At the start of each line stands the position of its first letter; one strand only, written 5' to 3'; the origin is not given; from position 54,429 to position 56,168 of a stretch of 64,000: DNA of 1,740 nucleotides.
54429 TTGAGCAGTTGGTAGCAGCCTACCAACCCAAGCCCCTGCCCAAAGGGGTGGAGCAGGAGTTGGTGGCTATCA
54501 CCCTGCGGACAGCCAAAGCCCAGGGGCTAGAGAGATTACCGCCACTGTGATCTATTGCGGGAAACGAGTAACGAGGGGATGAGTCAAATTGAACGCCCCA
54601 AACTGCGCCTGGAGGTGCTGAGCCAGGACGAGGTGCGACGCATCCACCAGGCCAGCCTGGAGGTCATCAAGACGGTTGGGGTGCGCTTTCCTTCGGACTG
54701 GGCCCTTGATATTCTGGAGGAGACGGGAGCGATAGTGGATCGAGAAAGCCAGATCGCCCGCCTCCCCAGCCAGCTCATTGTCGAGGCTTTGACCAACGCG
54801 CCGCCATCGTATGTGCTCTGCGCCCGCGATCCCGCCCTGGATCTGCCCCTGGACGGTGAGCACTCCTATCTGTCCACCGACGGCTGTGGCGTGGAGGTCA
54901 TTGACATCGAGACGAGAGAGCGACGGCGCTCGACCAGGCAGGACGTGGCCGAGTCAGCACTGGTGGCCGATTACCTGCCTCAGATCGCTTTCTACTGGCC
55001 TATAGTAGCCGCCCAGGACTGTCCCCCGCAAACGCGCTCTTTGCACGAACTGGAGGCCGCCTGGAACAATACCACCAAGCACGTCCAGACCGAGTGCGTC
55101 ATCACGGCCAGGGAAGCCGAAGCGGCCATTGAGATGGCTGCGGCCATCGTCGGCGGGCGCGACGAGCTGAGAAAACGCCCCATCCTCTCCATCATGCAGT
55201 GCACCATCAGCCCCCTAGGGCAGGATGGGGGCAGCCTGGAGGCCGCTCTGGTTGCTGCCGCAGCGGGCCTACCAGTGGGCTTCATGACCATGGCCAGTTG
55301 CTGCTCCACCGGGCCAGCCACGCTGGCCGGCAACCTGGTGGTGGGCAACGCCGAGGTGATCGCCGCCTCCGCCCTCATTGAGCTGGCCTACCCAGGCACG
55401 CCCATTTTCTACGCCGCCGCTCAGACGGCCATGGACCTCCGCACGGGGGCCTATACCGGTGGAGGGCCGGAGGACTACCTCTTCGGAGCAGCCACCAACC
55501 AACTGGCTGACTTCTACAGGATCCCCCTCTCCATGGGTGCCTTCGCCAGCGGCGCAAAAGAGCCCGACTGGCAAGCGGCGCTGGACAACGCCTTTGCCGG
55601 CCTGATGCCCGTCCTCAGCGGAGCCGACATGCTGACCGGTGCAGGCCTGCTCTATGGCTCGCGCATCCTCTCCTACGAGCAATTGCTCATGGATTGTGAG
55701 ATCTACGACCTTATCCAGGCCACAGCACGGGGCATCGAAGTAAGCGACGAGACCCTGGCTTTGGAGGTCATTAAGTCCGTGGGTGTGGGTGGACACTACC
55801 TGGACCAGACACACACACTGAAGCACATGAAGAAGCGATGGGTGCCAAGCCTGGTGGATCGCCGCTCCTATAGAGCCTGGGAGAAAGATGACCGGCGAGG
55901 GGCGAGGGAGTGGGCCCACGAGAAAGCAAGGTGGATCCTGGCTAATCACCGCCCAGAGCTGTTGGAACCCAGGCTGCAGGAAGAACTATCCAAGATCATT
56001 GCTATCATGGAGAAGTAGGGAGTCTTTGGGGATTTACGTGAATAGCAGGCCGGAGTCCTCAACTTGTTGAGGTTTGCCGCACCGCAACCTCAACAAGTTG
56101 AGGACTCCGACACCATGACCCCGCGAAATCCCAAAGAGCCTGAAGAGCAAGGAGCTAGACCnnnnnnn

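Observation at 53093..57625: Three tandem non-pyrrolysine MttB-superfamily methyltransferase paralogs with no cognate corrinoid protein or methyl-THF transferase nearby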

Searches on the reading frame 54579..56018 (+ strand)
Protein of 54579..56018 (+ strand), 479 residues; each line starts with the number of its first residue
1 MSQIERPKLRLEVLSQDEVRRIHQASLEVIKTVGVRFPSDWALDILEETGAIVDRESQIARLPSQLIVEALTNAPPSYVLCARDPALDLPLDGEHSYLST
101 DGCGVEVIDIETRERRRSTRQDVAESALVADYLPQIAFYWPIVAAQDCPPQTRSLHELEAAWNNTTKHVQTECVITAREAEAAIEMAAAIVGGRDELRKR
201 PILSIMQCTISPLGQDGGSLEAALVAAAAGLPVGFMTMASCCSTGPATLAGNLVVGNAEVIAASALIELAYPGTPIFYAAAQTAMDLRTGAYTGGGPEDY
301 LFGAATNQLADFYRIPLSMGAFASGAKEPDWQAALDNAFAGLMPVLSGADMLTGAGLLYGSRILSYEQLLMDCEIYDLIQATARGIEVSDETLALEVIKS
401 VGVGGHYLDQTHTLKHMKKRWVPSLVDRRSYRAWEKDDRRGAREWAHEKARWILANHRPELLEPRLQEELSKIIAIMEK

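Call 6: search_protein_families(library=pfam, proteins=[window:54579-56018:+])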
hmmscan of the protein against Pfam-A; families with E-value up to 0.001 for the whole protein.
window:54579-56018:+ (479 aa): 1 family
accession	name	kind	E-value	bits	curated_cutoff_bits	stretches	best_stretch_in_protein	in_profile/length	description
PF06253.16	MTTB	-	3.6e-92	309.4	25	1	3-475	23-493/500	Trimethylamine methyltransferase (MTTB)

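Call 7: search_protein_families(library=ncbifam, proteins=[window:54579-56018:+], max_evalue=0.01)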
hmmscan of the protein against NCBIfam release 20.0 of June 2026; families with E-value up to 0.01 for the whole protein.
window:54579-56018:+ (479 aa): 1 family
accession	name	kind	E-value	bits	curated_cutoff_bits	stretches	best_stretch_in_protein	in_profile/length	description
TIGR02369.2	trimeth_pyl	equivalog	2.9e-141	471.2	525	1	10-475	2-466/469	[trimethylamine--corrinoid protein] Co-methyltransferase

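Call 19: find_homologous_proteins(query=window:54579-56018:+)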
Query window:54579-56018:+ (479 aa): 4291 proteins with E <= 0.001 among 8000 candidates; the best 120 are listed.
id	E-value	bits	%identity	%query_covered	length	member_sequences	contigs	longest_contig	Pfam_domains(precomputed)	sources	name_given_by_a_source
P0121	0.0e+0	1071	100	100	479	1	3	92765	PF06253.17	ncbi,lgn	-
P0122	2.7e-290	981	91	100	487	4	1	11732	PF06253.17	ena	-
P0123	5.3e-290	980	89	100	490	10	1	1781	PF06253.17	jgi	jgi:trimethylamine--corrinoid protein Co-methyltransferase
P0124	1.3e-288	975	90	100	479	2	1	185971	PF06253.17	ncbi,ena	-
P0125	1.1e-286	969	88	100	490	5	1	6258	PF06253.17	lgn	-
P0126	1.9e-286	968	90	99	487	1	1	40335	PF06253.17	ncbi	-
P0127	2.8e-286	967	90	99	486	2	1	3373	PF06253.17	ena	-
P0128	4.3e-283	957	87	100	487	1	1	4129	PF06253.17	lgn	-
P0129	2.2e-282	954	87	100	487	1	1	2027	PF06253.17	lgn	-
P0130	4.5e-281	950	87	100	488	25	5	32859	PF06253.17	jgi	jgi:trimethylamine--corrinoid protein Co-methyltransferase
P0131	1.5e-280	948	88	99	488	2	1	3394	PF06253.17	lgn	-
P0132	1.9e-280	948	88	100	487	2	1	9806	PF06253.17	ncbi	ncbi:MAG: trimethylamine methyltransferase family protein [Anaerolineae bacterium]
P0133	3.9e-279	944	89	97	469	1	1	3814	PF06253.17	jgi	jgi:trimethylamine--corrinoid protein Co-methyltransferase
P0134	4.9e-276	933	86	100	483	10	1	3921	PF06253.17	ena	-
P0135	1.4e-274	929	86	100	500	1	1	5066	PF06253.17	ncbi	-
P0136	2.5e-271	918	87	98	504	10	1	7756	PF06253.17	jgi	-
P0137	3.5e-269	911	86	100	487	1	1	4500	PF06253.17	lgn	-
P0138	4.6e-238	808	75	99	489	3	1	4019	PF06253.17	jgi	jgi:trimethylamine--corrinoid protein Co-methyltransferase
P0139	3.3e-236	802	74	100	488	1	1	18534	PF06253.17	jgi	jgi:trimethylamine--corrinoid protein Co-methyltransferase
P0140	1.7e-234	797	71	100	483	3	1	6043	PF06253.17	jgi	jgi:trimethylamine--corrinoid protein Co-methyltransferase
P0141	4.9e-233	792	74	100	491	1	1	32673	PF06253.17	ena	-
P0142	3.3e-215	733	68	99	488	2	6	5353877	PF06253.17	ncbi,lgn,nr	ncbi:MAG: trimethylamine methyltransferase family protein [Anaerolineales bacterium]|nr:MAG: trimeth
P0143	4.5e-214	729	67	99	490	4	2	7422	PF06253.17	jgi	jgi:trimethylamine--corrinoid protein Co-methyltransferase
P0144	1.1e-213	728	68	99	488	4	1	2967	PF06253.17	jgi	jgi:trimethylamine--corrinoid protein Co-methyltransferase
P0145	2.0e-213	727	68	99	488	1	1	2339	PF06253.17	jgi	-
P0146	2.2e-213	727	91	73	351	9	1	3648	PF06253.17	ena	-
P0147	4.3e-213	726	68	99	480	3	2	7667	PF06253.17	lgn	-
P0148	4.8e-213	726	67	100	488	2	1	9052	PF06253.17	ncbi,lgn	-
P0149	2.3e-212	724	67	100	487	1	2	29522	PF06253.17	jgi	jgi:trimethylamine--corrinoid protein Co-methyltransferase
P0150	2.7e-212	723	67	100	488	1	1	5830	PF06253.17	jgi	jgi:trimethylamine--corrinoid protein Co-methyltransferase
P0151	2.7e-212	723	67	99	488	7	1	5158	PF06253.17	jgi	jgi:trimethylamine--corrinoid protein Co-methyltransferase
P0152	1.4e-211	721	68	99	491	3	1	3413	PF06253.17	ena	-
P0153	1.8e-211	721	66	99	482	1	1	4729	PF06253.17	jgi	jgi:trimethylamine--corrinoid protein Co-methyltransferase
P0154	2.4e-211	720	67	99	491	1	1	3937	PF06253.17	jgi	jgi:trimethylamine--corrinoid protein Co-methyltransferase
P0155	3.0e-211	720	65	100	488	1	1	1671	PF06253.17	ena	-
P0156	3.9e-211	720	67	99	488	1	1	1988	PF06253.17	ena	-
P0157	5.5e-211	719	67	100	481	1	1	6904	PF06253.17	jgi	jgi:trimethylamine--corrinoid protein Co-methyltransferase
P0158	6.2e-211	719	68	100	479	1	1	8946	PF06253.17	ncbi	-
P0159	8.2e-211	718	66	100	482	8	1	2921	PF06253.17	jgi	jgi:trimethylamine--corrinoid protein Co-methyltransferase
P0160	8.3e-211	718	68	99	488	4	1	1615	PF06253.17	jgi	-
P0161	1.4e-210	718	68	99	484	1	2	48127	PF06253.17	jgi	-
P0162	1.4e-210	718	67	99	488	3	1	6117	PF06253.17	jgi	-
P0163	1.5e-210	718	66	99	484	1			PF06253.17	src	-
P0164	1.6e-210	718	66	99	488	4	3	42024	PF06253.17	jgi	jgi:trimethylamine--corrinoid protein Co-methyltransferase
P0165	2.6e-210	717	67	99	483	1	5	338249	PF06253.17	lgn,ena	-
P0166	2.9e-210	717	65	100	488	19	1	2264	PF06253.17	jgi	-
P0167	3.5e-210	716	68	100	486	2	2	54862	PF06253.17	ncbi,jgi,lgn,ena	-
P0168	3.7e-210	716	66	100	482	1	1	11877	PF06253.17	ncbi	-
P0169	3.9e-210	716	66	99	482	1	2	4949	PF06253.17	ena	-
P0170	5.9e-210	716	66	99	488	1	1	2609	PF06253.17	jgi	-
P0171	8.0e-210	715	66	99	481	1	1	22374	PF06253.17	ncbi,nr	ncbi:MAG: trimethylamine methyltransferase family protein [Thermoflexales bacterium]|nr:trimethylami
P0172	8.3e-210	715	67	99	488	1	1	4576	PF06253.17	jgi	-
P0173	9.5e-210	715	67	99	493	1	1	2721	PF06253.17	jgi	-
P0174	1.0e-209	715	66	99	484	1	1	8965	PF06253.17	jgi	jgi:trimethylamine--corrinoid protein Co-methyltransferase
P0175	1.1e-209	715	66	98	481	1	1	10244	PF06253.17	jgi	jgi:trimethylamine--corrinoid protein Co-methyltransferase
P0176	1.6e-209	714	68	99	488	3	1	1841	PF06253.17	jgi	-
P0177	2.0e-209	714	66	100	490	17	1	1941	PF06253.17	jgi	jgi:trimethylamine--corrinoid protein Co-methyltransferase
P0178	3.7e-209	713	66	100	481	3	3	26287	PF06253.17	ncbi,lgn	-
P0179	5.7e-209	712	66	99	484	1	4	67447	PF06253.17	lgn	-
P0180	6.6e-209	712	67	99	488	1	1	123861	PF06253.17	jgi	jgi:trimethylamine--corrinoid protein Co-methyltransferase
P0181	7.6e-209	712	66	100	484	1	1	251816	PF06253.17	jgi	-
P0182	1.0e-208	712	66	100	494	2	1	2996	PF06253.17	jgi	-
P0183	1.1e-208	711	65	99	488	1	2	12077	PF06253.17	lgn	-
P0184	2.3e-208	710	67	99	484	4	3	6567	PF06253.17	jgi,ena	jgi:trimethylamine--corrinoid protein Co-methyltransferase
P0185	2.5e-208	710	67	99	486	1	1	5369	PF06253.17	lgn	-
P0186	5.3e-208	709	65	99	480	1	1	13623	PF06253.17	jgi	jgi:trimethylamine--corrinoid protein Co-methyltransferase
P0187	5.5e-208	709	65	100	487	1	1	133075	PF06253.17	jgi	jgi:trimethylamine---corrinoid protein Co-methyltransferase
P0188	5.6e-208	709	67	99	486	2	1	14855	PF06253.17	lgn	-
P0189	6.7e-208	709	66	99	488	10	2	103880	PF06253.17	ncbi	-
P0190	7.2e-208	709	65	100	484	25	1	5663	PF06253.17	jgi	jgi:trimethylamine---corrinoid protein Co-methyltransferase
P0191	7.4e-208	709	67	99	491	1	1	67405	PF06253.17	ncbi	ncbi:MAG: trimethylamine methyltransferase MttB [Anaerolineae bacterium]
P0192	8.3e-208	709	65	100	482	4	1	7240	PF06253.17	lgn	-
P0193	9.6e-208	708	65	99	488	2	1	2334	PF06253.17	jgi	jgi:trimethylamine--corrinoid protein Co-methyltransferase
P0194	1.2e-207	708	66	100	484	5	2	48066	PF06253.17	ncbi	-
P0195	1.3e-207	708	66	100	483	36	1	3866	PF06253.17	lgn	-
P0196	1.6e-207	708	66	100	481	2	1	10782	PF06253.17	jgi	jgi:trimethylamine--corrinoid protein Co-methyltransferase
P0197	1.7e-207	708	65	100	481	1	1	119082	PF06253.17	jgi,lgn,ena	-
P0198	2.0e-207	707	66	99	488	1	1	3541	PF06253.17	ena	-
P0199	2.8e-207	707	66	100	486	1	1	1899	PF06253.17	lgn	-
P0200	2.9e-207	707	65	99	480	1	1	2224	PF06253.17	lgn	-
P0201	4.2e-207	706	66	99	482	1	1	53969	PF06253.17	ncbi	-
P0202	4.3e-207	706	66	99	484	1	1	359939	PF06253.17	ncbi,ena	-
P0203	5.1e-207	706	66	99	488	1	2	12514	PF06253.17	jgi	jgi:trimethylamine--corrinoid protein Co-methyltransferase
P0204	5.1e-207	706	65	100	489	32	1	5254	PF06253.17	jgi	-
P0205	7.0e-207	706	65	100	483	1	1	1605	PF06253.17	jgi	jgi:trimethylamine--corrinoid protein Co-methyltransferase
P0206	7.4e-207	705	66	100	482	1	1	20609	PF06253.17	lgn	-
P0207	8.6e-207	705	65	99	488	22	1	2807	PF06253.17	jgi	jgi:trimethylamine--corrinoid protein Co-methyltransferase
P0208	1.1e-206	705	66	99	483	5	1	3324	PF06253.17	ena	-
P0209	1.1e-206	705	64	100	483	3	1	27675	PF06253.17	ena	-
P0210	1.3e-206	705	65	99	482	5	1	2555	PF06253.17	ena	-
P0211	2.0e-206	704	65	100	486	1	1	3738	PF06253.17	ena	-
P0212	2.5e-206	704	65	99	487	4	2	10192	PF06253.17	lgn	-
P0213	2.6e-206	704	66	99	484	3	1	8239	PF06253.17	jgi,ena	-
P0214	2.7e-206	704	66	99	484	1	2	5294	PF06253.17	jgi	jgi:trimethylamine--corrinoid protein Co-methyltransferase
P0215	3.1e-206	703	66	100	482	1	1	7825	PF06253.17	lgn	-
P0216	3.8e-206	703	66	99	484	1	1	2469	PF06253.17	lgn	-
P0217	5.1e-206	703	64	100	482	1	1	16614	PF06253.17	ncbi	-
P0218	5.2e-206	703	65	100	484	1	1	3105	PF06253.17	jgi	jgi:trimethylamine--corrinoid protein Co-methyltransferase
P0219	5.8e-206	702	65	100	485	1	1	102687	PF06253.17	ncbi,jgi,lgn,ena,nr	ncbi:MAG TPA: trimethylamine methyltransferase family protein [Anaerolineae bacterium]|nr:trimethyla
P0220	7.9e-206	702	65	100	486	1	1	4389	PF06253.17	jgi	-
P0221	9.4e-206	702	65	100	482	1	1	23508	PF06253.17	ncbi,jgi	-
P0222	1.0e-205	702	65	99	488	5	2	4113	PF06253.17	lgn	-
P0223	1.0e-205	702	65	100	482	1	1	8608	PF06253.17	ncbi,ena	-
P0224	1.1e-205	702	65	100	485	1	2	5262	PF06253.17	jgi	jgi:trimethylamine--corrinoid protein Co-methyltransferase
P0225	1.1e-205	702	66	100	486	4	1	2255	PF06253.17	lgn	-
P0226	1.4e-205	701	66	99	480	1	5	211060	PF06253.17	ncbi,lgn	-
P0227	1.5e-205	701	65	100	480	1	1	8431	PF06253.17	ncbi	-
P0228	1.6e-205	701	65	99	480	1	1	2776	PF06253.17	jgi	jgi:trimethylamine--corrinoid protein Co-methyltransferase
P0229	1.8e-205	701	65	100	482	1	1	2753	PF06253.17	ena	-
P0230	1.8e-205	701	66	99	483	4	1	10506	PF06253.17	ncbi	ncbi:MAG TPA: trimethylamine methyltransferase family protein [Anaerolineales bacterium]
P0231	1.9e-205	701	65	99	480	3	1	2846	PF06253.17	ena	-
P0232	2.0e-205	701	65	100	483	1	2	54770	PF06253.17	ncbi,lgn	-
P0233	2.1e-205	701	65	100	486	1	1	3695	PF06253.17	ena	-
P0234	2.2e-205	701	66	100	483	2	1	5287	PF06253.17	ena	-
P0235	2.5e-205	700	65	100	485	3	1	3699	PF06253.17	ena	-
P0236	2.5e-205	700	65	100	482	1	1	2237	PF06253.17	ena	-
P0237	2.9e-205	700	67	99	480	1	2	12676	PF06253.17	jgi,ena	-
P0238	2.9e-205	700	64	100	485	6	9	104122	PF06253.17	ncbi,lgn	-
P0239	3.2e-205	700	64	100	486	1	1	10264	PF06253.17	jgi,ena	-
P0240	3.3e-205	700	66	99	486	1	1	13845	PF06253.17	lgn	-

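Call 20: find_encoding_contigs(protein=P0121, flank=10000, max_places=4)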
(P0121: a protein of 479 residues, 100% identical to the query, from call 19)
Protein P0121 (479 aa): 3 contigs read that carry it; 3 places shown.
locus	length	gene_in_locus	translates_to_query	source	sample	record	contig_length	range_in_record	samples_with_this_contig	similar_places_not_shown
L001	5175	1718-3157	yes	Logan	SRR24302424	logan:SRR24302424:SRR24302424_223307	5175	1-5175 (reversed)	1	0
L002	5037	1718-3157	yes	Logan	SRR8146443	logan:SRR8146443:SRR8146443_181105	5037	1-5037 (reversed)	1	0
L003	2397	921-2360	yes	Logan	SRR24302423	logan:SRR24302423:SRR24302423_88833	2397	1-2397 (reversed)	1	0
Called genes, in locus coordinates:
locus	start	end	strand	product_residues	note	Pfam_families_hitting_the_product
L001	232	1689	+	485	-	PF06253:MTTB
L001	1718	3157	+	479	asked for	PF06253:MTTB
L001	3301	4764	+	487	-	PF06253:MTTB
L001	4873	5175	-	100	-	?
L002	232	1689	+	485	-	PF06253:MTTB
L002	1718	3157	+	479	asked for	PF06253:MTTB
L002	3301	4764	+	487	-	PF06253:MTTB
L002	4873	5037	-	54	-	?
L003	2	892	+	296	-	?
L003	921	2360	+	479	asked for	PF06253:MTTB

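Call 25: find_encoding_contigs(protein=P0124, flank=10000, max_places=2)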
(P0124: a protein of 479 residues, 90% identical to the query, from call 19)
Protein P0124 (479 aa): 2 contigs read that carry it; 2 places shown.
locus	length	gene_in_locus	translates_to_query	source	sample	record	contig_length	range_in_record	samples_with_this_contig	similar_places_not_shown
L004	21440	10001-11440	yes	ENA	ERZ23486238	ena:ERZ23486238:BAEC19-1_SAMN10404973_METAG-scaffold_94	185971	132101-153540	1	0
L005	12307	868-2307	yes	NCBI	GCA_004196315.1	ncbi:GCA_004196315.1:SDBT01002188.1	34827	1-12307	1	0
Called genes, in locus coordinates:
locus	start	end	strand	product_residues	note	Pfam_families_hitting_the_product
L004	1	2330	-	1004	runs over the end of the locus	PF04851:ResIII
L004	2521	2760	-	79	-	PF27273:MJ0235 (weak)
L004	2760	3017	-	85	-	-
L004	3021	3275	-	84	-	-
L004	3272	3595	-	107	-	-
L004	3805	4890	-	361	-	PF02558:ApbA, PF08546:ApbA_C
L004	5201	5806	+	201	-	PF02660:G3P_acyltransf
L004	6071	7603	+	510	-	PF06253:MTTB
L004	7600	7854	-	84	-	-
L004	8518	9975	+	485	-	PF06253:MTTB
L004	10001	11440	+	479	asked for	PF06253:MTTB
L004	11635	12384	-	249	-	PF00005:ABC_tran, PF02463:SMC_N (faint), PF13304:AAA_21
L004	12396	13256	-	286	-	PF00528:BPD_transp_1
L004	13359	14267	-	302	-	PF12911:OppC_N, PF00528:BPD_transp_1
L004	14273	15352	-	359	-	PF19300:BPD_transp_1_N, PF00528:BPD_transp_1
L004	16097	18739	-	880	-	PF00497:SBP_bac_3, PF00496:SBP_bac_5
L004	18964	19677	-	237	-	PF00005:ABC_tran, PF13304:AAA_21 (faint)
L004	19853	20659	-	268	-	PF00005:ABC_tran, PF13304:AAA_21 (faint), PF12399:BCA_ABC_TP_C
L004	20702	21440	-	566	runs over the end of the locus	PF02653:BPD_transp_2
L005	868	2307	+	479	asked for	PF06253:MTTB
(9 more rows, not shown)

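Call 26: find_encoding_contigs(protein=P0142, flank=10000, max_places=2)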
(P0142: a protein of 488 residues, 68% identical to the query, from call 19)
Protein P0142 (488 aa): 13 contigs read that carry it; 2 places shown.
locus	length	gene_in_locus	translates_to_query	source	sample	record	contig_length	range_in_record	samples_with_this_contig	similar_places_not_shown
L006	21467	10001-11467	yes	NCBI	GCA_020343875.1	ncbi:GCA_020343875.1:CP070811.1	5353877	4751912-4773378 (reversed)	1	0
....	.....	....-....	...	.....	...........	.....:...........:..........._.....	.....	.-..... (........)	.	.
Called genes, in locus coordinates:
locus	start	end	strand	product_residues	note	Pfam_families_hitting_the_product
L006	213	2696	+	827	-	PF00521:DNA_topoisoIV, PF03989:DNA_gyraseA_C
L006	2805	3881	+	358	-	PF03417:AAT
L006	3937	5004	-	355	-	PF21016:RlmN_N, PF04055:Radical_SAM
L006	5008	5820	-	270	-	PF00702:Hydrolase, PF13344:Hydrolase_6, PF13242:Hydrolase_like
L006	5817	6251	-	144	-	-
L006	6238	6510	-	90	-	-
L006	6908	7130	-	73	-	-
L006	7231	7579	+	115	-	PF12544:LAM_C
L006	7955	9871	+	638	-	PF00069:Pkinase, PF03109:ABC1 (faint), PF07714:PK_Tyr_Ser-Thr, PF06439:3keto-disac_hyd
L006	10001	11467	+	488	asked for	PF06253:MTTB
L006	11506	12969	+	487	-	PF06253:MTTB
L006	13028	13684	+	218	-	PF02607:B12-binding_2, PF02310:B12-binding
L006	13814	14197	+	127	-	PF01521:Fe-S_biosyn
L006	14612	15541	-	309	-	PF04203:Sortase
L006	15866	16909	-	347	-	-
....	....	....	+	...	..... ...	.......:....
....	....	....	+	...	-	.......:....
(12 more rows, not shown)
